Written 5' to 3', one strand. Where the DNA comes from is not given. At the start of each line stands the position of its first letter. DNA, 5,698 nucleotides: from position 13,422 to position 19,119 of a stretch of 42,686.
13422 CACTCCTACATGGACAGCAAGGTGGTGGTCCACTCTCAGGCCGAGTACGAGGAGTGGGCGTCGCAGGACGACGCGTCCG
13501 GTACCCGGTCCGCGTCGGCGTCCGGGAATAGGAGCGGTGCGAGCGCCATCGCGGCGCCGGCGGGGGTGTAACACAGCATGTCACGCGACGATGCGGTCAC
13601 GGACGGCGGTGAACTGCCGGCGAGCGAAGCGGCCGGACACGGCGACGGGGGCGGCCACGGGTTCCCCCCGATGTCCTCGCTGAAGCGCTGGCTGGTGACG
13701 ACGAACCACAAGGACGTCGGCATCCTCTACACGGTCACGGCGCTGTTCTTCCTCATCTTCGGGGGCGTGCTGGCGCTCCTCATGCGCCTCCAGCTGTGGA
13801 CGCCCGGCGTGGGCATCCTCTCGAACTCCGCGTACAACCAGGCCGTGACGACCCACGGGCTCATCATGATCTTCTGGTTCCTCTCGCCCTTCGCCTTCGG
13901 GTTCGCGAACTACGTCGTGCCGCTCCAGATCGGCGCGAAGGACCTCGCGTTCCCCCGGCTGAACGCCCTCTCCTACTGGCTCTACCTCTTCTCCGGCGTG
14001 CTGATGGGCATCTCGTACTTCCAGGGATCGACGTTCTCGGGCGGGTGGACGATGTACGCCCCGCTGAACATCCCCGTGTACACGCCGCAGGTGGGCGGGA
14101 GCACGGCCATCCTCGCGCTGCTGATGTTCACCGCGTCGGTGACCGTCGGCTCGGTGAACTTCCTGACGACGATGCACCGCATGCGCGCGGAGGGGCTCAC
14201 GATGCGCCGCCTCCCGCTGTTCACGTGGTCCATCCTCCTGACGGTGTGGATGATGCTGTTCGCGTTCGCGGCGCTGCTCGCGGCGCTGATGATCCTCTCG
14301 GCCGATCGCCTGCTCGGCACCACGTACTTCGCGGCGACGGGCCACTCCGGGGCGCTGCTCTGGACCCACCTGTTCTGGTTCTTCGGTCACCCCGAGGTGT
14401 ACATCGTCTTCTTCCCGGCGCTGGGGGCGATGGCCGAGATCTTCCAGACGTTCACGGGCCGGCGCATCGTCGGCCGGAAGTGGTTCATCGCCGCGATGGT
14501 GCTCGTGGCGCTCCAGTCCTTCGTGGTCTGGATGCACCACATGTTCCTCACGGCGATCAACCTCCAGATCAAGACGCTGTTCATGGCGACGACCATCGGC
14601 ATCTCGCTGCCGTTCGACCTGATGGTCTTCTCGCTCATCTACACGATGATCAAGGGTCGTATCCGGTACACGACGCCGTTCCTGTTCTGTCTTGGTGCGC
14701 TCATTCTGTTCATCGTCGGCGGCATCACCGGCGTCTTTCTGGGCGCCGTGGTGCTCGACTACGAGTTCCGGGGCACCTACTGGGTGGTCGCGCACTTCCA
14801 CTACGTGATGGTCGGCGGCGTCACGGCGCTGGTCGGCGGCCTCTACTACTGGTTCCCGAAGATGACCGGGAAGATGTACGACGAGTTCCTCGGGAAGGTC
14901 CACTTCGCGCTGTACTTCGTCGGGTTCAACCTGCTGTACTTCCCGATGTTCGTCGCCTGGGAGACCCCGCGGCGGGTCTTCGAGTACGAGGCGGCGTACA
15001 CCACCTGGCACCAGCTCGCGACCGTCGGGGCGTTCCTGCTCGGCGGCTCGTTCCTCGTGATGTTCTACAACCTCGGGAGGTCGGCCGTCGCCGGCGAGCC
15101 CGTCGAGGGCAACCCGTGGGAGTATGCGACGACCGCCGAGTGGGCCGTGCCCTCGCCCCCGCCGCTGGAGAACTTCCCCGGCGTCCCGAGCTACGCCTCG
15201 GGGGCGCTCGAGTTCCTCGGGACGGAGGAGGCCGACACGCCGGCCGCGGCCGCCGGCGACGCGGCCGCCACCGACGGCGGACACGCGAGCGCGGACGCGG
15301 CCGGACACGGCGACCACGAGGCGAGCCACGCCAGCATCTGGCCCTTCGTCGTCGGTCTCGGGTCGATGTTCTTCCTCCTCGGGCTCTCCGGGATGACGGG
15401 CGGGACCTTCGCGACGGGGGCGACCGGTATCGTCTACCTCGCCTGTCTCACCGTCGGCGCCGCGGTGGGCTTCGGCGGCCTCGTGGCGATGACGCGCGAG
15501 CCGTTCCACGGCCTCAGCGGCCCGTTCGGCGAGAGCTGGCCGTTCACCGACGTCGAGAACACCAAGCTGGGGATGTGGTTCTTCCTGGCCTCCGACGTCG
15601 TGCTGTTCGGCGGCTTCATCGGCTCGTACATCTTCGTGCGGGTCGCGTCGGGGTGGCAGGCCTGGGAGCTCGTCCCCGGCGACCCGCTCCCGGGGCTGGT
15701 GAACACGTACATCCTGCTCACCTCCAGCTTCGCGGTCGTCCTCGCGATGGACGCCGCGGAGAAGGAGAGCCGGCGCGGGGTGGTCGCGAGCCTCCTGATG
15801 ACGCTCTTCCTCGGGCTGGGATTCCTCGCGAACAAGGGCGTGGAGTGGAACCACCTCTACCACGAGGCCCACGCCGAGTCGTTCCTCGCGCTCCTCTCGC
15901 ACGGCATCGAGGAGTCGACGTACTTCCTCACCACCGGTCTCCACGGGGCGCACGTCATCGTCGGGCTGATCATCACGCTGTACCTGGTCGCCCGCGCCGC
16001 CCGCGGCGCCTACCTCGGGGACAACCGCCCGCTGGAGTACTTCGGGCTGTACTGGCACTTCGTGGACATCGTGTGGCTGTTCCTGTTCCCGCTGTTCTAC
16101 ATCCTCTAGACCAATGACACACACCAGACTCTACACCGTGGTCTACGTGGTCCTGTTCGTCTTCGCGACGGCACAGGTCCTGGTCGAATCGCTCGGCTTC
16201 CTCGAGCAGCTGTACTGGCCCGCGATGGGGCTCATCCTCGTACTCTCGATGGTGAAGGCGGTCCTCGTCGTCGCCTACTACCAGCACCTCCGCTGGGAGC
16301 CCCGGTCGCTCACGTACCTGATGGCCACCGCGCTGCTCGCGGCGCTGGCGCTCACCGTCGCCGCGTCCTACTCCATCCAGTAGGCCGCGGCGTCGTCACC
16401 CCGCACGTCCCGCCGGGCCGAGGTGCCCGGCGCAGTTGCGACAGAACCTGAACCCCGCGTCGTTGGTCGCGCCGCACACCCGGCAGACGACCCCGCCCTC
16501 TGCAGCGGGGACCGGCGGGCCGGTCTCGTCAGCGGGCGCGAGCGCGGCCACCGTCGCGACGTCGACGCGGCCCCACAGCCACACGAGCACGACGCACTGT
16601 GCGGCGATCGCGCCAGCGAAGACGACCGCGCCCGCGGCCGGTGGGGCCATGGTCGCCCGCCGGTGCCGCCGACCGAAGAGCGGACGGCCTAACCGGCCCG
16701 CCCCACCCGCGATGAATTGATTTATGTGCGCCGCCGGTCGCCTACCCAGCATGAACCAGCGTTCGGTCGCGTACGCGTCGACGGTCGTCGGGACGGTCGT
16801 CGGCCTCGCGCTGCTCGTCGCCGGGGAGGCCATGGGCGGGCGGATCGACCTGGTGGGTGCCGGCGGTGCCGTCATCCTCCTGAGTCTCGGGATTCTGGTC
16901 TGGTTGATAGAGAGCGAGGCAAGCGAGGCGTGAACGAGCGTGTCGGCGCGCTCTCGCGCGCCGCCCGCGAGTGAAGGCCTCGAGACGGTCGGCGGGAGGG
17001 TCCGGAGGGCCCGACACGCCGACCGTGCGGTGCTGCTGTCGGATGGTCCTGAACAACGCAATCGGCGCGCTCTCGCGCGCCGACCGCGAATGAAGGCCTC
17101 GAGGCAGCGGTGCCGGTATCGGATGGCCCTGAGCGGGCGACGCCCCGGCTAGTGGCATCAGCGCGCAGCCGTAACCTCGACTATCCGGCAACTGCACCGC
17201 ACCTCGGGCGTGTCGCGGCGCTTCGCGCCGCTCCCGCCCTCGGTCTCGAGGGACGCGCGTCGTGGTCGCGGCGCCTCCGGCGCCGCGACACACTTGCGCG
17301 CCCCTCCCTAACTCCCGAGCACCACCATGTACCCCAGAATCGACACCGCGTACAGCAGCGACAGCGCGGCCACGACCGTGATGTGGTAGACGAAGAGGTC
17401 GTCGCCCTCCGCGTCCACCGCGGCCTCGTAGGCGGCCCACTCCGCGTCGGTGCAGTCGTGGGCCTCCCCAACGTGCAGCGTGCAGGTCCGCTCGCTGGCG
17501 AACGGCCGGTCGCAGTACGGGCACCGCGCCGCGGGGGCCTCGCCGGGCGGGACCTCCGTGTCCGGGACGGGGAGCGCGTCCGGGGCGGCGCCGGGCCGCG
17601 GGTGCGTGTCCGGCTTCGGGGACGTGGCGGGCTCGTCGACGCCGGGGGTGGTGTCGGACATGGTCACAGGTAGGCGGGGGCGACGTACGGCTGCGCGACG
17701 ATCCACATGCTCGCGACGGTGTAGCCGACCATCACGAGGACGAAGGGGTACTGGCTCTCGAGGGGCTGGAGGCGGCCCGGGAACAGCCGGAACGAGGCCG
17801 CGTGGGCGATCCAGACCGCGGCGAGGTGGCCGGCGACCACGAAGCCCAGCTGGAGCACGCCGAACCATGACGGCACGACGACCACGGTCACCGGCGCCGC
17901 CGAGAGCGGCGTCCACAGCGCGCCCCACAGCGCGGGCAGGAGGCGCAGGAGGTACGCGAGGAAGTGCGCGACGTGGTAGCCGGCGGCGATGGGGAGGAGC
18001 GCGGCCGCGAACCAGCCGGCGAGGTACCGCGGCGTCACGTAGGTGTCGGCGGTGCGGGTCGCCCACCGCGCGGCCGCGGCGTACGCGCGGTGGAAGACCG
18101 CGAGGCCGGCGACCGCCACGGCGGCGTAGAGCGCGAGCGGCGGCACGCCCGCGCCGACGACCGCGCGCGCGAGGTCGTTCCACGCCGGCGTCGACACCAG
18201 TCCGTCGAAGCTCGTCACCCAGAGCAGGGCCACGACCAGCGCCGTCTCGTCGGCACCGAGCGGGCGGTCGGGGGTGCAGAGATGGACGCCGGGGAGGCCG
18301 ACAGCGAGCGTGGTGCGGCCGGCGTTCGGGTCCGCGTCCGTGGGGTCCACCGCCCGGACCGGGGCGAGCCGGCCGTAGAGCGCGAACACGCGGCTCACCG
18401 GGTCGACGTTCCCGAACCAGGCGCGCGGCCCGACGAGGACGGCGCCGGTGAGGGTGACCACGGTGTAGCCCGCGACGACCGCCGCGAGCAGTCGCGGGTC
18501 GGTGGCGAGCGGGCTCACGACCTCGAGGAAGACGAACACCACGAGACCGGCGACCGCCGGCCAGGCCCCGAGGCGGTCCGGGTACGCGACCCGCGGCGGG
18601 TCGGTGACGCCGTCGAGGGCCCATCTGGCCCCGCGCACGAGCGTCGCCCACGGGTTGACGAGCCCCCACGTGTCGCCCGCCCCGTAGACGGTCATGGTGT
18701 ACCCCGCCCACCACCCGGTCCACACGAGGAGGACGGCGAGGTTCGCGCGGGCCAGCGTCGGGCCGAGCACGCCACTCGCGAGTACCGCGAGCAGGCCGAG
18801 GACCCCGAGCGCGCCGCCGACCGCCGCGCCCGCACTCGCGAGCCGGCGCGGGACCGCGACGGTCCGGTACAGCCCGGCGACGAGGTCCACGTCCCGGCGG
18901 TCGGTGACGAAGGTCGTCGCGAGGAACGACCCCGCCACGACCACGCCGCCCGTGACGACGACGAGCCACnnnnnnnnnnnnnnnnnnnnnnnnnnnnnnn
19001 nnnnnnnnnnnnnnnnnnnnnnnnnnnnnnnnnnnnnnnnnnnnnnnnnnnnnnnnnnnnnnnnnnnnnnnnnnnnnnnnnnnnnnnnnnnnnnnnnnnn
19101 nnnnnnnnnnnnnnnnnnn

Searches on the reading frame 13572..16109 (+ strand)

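Call 17: search_protein_families(library=pfam, proteins=[window:13572-16109:+], max_evalue=0.001)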
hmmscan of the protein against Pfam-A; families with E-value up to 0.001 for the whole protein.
window:13572-16109:+ (845 aa): 2 families
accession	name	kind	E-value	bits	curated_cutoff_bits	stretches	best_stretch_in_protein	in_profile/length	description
PF00115.25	COX1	-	1.1e-133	446.7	34.8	1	49-489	2-436/436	Cytochrome C and Quinol oxidase polypeptide I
PF00510.24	COX3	-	1.8e-17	64.5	23.8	1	662-844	74-255/258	Cytochrome c oxidase subunit III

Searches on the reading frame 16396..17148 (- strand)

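Call 17: search_protein_families(library=pfam, proteins=[window:16396-17148:-], max_evalue=0.001)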
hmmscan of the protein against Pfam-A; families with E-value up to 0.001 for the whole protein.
window:16396-17148:- (250 aa): 2 families
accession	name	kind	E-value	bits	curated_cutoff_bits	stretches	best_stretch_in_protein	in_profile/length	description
PF24463.1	DUF7577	-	2.7e-11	43.3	28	1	218-243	1-26/27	Domain of unknown function (DUF7577)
PF13240.11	Zn_Ribbon_1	-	0.00038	20.6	25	1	222-239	2-19/23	zinc-ribbon domain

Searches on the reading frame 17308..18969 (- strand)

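Call 112: search_protein_families(library=pfam, proteins=[window:17308-18969:-], max_evalue=0.01)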
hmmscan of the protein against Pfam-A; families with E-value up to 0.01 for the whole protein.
window:17308-18969:- (553 aa): 1 family
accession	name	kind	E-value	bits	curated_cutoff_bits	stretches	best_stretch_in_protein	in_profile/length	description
PF24166.1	DUF7410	-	2.1e-12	47.2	27.5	1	483-504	1-22/22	Domain of unknown function (DUF7410)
